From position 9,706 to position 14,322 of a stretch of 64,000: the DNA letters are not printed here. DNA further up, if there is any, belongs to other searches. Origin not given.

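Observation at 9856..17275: Compact T7SS-like island (ATPase, WXG100, adaptor, protease toxin, lipoprotein) inserted into the housekeeping backbone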

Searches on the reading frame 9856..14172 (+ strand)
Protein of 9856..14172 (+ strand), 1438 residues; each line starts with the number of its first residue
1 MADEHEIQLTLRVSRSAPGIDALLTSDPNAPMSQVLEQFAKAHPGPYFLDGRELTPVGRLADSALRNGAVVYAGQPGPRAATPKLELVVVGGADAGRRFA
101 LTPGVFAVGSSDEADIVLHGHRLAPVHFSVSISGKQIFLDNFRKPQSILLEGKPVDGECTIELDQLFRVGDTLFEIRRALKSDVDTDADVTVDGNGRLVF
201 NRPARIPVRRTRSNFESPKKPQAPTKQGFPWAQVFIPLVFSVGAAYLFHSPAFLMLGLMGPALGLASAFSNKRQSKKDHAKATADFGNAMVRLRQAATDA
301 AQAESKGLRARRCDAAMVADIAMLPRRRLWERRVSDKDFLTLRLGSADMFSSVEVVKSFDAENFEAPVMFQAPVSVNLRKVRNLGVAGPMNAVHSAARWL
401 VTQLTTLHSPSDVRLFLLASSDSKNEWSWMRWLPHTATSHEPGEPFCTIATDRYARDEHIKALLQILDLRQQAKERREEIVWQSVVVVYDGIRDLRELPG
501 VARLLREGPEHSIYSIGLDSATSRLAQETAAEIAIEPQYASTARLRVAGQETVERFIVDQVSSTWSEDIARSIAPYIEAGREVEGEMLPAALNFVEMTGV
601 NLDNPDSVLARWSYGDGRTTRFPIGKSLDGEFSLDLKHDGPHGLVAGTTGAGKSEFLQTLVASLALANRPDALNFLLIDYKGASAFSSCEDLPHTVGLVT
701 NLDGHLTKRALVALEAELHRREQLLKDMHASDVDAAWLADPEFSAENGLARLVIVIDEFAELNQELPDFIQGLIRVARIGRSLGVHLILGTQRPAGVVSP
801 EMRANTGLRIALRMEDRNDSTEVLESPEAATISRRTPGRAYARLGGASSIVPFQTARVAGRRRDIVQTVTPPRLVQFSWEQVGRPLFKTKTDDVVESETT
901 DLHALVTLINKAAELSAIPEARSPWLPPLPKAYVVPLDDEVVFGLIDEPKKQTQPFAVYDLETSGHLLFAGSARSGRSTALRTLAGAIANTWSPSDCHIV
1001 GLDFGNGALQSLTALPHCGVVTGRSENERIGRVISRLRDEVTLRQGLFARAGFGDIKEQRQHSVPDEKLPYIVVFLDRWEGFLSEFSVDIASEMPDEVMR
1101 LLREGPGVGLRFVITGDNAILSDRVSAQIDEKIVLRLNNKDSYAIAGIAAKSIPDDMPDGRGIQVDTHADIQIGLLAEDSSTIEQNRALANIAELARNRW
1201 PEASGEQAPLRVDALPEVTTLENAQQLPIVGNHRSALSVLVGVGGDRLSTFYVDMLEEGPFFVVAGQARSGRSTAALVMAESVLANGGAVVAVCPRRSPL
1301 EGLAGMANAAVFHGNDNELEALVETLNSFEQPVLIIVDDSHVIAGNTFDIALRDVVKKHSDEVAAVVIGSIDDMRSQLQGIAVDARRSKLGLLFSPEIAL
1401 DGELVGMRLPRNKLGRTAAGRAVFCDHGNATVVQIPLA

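Call 3: search_protein_families(library=pfam, proteins=[window:9856-14172:+], max_evalue=0.1)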
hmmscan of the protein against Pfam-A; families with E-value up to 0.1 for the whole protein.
window:9856-14172:+ (1438 aa): 11 families
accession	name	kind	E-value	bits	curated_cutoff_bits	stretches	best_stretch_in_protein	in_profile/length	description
PF01580.24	FtsK_SpoIIIE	-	5.3e-55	186.7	24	2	629-820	28-190/221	FtsK/SpoIIIE family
PF16697.10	Yop-YscD_cpl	-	2.9e-12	47.1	33.2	1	89-177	2-91/94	Inner membrane component of T3SS, cytoplasmic domain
PF13401.12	AAA_22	-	1.8e-06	28.7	27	1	640-778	5-109/130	AAA domain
PF12846.13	AAA_10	-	0.0004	20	27.5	0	773-825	262-314/362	AAA-like domain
PF05872.18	HerA_C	-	0.00051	19.2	22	1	631-667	12-48/502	Helicase HerA-like C-terminal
PF13481.12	AAA_25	-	0.0032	17.6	27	0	643-692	36-83/195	AAA domain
PF01935.23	DUF87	-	0.0033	18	23.2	1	631-682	10-62/220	Helicase HerA, central domain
PF13555.12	AAA_29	-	0.0056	16.8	27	0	630-660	14-42/61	P-loop containing region of AAA domain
PF13191.12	AAA_16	-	0.017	16.1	32.6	1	638-779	22-161/167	AAA ATPase domain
PF00498.31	FHA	-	0.049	14.5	20.7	0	108-157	3-53/67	FHA domain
PF11228.13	DUF3027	-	0.091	13.2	25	0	980-1008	160-188/193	Protein of unknown function (DUF3027)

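Call 6: search_protein_families(library=ncbifam, proteins=[window:9856-14172:+], max_evalue=0.1)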
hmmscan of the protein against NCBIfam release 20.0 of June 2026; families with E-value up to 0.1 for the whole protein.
window:9856-14172:+ (1438 aa): 12 families
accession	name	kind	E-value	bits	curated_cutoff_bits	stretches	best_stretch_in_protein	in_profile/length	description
TIGR03928.1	T7_EssCb_Firm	equivalog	1.9e-172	575.7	778.4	1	200-1326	6-1164/1296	type VII secretion protein EssC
TIGR03924.1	T7SS_EccC_a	equivalog_domain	1.5e-111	374.3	509.15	2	221-860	5-671/673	type VII secretion protein EccCa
TIGR03925.1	T7SS_EccC_b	equivalog_domain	2.5e-91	306.7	346.55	2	914-1326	11-431/564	type VII secretion protein EccCb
NF007615.0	PRK10263.1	equivalog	5.7e-15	54.1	1566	1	624-832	994-1224/1355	DNA translocase FtsK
TIGR02500.1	type_III_yscD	equivalog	1.3e-06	27.7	86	1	86-242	2-123/413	type III secretion system inner membrane ring subunit SctD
NF041214.1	plasmid_TraB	equivalog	4.3e-06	25.5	800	1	639-824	247-419/639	plasmid transfer protein TraB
NF049868.1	FhaB_Rv0019c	equivalog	5.9e-05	23.2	125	1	81-176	63-158/158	FHA domain-containing protein FhaB/FipA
NF040819.1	helicase_HerA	equivalog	0.00058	18.5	970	1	749-828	400-481/561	DNA double-strand break repair helicase HerA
NF042943.1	HerA_antiphage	equivalog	0.0022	16.6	800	1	775-831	464-519/566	anti-phage-associated helicase HerA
NF040937.1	HerA_Thermprot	equivalog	0.0033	15.9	800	1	775-827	376-427/487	DNA double-strand break repair helicase HerA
TIGR03743.1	SXT_TraD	subfamily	0.039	12.4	366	0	630-666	165-201/636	conjugative transfer system coupling protein TraD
NF041017.1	DNA_import_CedB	equivalog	0.041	12.5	700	0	639-681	274-313/590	DNA import protein CedB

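Call 9: find_homologous_proteins(query=window:9856-14172:+, max_evalue=1e-10)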
Query window:9856-14172:+ (1438 aa): 358 proteins with E <= 1e-10 among 8000 candidates; the best 120 are listed.
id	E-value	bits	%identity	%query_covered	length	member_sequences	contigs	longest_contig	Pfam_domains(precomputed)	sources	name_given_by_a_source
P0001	0.0e+0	3211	100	100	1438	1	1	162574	PF16697.11,PF13401.13,PF01580.25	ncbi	-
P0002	0.0e+0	1265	47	97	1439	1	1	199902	PF00498.32,PF16697.11,PF01580.25,PF25199.2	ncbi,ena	-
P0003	0.0e+0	1223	46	98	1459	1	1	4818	PF00498.32,PF16697.11,PF13555.13,PF13401.13,PF01580.25,PF25199.2,PF13191.13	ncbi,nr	ncbi:MAG: FHA domain-containing protein [Actinobacteria bacterium]|nr:FHA domain-containing protein 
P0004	0.0e+0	1092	42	99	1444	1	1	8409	PF00498.32,PF16697.11,PF13401.13,PF01580.25,PF13191.13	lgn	-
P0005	8.4e-284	963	39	94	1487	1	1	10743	PF00498.32,PF16697.11,PF13401.13,PF01580.25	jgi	-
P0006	1.2e-280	952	40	97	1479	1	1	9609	PF13401.13,PF01580.25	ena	-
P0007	4.0e-280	950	41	94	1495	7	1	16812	PF13401.13,PF01580.25,PF13191.13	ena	-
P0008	1.0e-279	949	40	94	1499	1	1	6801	PF16697.11,PF13401.13,PF01580.25,PF25199.2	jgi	jgi:S-DNA-T family DNA segregation ATPase FtsK/SpoIIIE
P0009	1.0e-279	949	39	94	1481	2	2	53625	PF16697.11,PF13401.13,PF01580.25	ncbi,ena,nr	ncbi:MAG TPA: FtsK/SpoIIIE domain-containing protein [Mycobacteriales bacterium]|nr:FtsK/SpoIIIE dom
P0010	1.9e-279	948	40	97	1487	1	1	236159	PF16697.11,PF13401.13,PF01580.25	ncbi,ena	-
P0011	6.4e-279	946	40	97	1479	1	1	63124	PF13401.13,PF01580.25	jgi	jgi:S-DNA-T family DNA segregation ATPase FtsK/SpoIIIE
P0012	6.4e-279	946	39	99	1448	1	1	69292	PF13401.13,PF01580.25,PF25199.2,PF13191.13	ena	-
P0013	1.0e-278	946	39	94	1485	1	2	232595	PF16697.11,PF13401.13,PF01580.25,PF25199.2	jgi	jgi:S-DNA-T family DNA segregation ATPase FtsK/SpoIIIE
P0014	2.7e-278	944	40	94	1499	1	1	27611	PF16697.11,PF01580.25,PF25199.2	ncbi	ncbi:MAG: FtsK/SpoIIIE domain-containing protein [Mycobacteriales bacterium]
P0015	5.4e-278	943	39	97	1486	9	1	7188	PF13401.13,PF01580.25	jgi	jgi:DNA segregation ATPase FtsK/SpoIIIE, S-DNA-T family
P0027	7.4e-273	926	39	96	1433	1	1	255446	PF00498.32,PF16697.11,PF13401.13,PF01580.25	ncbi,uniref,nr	ncbi:FHA domain-containing protein [Nocardioides sp. Y6]|uniref:FHA domain-containing protein n=1 Ta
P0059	4.6e-266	904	39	95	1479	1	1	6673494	PF13401.13,PF01580.25,PF25199.2,PF13191.13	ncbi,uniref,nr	ncbi:FtsK/SpoIIIE domain-containing protein [Streptomyces sp. SPB162]|uniref:FtsK/SpoIIIE domain-con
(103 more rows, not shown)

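Call 11: find_encoding_contigs(protein=P0002, flank=10000, max_places=3)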
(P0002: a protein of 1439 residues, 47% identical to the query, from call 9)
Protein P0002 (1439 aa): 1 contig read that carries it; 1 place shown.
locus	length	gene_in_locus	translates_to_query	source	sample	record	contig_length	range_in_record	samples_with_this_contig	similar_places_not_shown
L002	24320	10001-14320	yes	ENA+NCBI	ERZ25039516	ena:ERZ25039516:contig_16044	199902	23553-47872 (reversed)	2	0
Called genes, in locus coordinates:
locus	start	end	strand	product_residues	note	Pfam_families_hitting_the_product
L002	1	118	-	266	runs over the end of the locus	PF27258:NspV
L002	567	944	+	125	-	PF01258:zf-dskA_traR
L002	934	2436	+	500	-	PF03109:ABC1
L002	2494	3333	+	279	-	PF12146:Hydrolase_4, PF00561:Abhydrolase_1, PF12697:Abhydrolase_6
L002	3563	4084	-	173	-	-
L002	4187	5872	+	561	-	PF02597:ThiS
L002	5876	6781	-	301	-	PF08379:Bact_transglu_N, PF01841:Transglut_core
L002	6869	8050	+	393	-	PF08712:Nfu_N, PF02985:HEAT (faint), PF13646:HEAT_2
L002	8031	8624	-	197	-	-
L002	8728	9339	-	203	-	PF08906:T6SS_Tdi1_C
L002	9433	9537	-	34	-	-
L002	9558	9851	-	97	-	PF06013:WXG100, PF10824:T7SS_ESX_EspC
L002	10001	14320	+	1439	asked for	PF00498:FHA, PF16697:Yop-YscD_cpl, PF01580:FtsK_SpoIIIE, PF25199:nSTAND_NTPase5 (faint), PF01580:FtsK_SpoIIIE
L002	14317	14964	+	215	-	-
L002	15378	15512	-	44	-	-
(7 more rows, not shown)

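Call 12: find_encoding_contigs(protein=P0059, flank=10000, max_places=2)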
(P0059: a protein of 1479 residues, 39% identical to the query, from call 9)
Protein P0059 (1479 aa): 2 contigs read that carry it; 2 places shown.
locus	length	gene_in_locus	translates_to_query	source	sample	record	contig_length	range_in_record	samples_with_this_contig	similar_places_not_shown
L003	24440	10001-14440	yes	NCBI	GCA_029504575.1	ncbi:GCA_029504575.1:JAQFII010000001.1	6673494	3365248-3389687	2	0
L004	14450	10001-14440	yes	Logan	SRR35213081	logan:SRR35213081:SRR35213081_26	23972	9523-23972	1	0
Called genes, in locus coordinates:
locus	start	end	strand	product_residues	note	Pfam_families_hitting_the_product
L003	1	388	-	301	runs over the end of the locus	PF00482:T2SSF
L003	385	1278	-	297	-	PF00482:T2SSF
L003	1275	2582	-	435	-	PF00437:T2SSE, PF27713:UCP018868 (weak)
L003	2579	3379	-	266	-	-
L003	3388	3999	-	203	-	-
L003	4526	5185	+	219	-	-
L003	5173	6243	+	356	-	-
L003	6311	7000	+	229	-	-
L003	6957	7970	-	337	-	-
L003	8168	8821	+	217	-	-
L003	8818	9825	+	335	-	-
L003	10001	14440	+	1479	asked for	PF13401:AAA_22 (faint), PF25199:nSTAND_NTPase5 (faint), PF01580:FtsK_SpoIIIE, PF13191:AAA_16 (faint), PF01580:FtsK_SpoIIIE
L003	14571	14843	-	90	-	PF06013:WXG100 (weak)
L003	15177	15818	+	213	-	-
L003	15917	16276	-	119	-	-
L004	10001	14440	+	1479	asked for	PF13401:AAA_22 (faint), PF25199:nSTAND_NTPase5 (faint), PF01580:FtsK_SpoIIIE, PF13191:AAA_16 (faint), PF01580:FtsK_SpoIIIE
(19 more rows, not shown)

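Call 13: find_encoding_contigs(protein=P0027, flank=10000, max_places=2)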
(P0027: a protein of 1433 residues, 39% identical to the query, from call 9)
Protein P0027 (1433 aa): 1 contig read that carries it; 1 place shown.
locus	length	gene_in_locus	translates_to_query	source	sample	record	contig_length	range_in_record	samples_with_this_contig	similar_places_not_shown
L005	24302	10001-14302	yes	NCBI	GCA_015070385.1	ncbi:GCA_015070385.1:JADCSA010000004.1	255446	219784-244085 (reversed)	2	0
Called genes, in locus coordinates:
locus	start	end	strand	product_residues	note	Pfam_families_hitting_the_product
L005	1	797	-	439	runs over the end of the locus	-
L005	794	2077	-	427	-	-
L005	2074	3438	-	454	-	PF21725:T7SS_signal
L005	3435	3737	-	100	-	-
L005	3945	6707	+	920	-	-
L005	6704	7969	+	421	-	PF13458:Peripla_BP_6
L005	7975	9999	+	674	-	PF00069:Pkinase, PF07714:PK_Tyr_Ser-Thr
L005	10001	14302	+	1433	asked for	PF16697:Yop-YscD_cpl, PF00498:FHA, PF01580:FtsK_SpoIIIE, PF13401:AAA_22 (faint), PF01580:FtsK_SpoIIIE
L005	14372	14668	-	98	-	PF06013:WXG100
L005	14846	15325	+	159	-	PF10604:Polyketide_cyc2, PF03364:Polyketide_cyc, PF08327:AHSA1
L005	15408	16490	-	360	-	PF01658:Inos-1-P_synth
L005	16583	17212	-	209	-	PF03551:PadR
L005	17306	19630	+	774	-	PF00912:Transgly, PF00905:Transpeptidase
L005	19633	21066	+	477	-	PF09594:GT87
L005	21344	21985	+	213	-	-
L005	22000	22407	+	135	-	-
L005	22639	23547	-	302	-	PF00296:Bac_luciferase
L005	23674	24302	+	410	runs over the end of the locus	PF25023:TEN_YD-shell, PF05593:RHS_repeat (weak)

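Call 48: search_solved_structures(query=window:9856-14172:+, max_evalue=0.00001)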
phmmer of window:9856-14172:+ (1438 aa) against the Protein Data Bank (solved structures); distinct sequences matched with E-value up to 0.00001: 18.
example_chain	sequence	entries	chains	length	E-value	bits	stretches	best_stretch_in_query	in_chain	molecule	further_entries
4nh0_A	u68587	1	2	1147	1.2e-76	261.3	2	371-930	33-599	Cell divisionFtsK/SpoIIIE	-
9qks_G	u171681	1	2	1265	7.1e-69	235.5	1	212-930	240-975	ESX secretion system protein YukB,Green fluorescent protein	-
7b9f_C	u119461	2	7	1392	2.7e-45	157.4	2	632-855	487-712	EccC5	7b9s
7np7_C1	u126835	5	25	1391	4.6e-44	153.3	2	557-833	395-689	ESX-5 secretion system protein EccC5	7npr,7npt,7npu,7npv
4lya_A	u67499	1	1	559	2.7e-26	94.4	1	900-1309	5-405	Uncharacterized protein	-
4n1a_A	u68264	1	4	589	2.8e-22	81.1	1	941-1280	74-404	Cell divisionFtsK/SpoIIIE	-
5fv0_A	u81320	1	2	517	1.3e-21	78.9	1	943-1309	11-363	ESX secretion system protein EccC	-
9jv8_A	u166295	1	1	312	2.7e-21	77.9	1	921-1175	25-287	ESX-1 secretion system protein EccCb1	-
2iuu_A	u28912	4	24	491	5.2e-16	60.3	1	564-827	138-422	DNA TRANSLOCASE FTSK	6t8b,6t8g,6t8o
2iut_A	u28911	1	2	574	8.2e-16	59.7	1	564-827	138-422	DNA TRANSLOCASE FTSK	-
2ius_A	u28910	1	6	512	1.5e-14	55.5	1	622-832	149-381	DNA TRANSLOCASE FTSK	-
6o1w_A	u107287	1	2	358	1.8e-12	48.6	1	623-847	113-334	DNA translocase coupling protein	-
6o1x_A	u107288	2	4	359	1.8e-12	48.6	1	623-847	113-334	DNA translocase coupling protein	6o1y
6o1z_A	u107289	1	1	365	1.8e-12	48.6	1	623-847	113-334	DNA translocase coupling protein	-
6lar_F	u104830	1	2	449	2.4e-10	41.6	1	238-441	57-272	ESX-3 secretion system protein EccC3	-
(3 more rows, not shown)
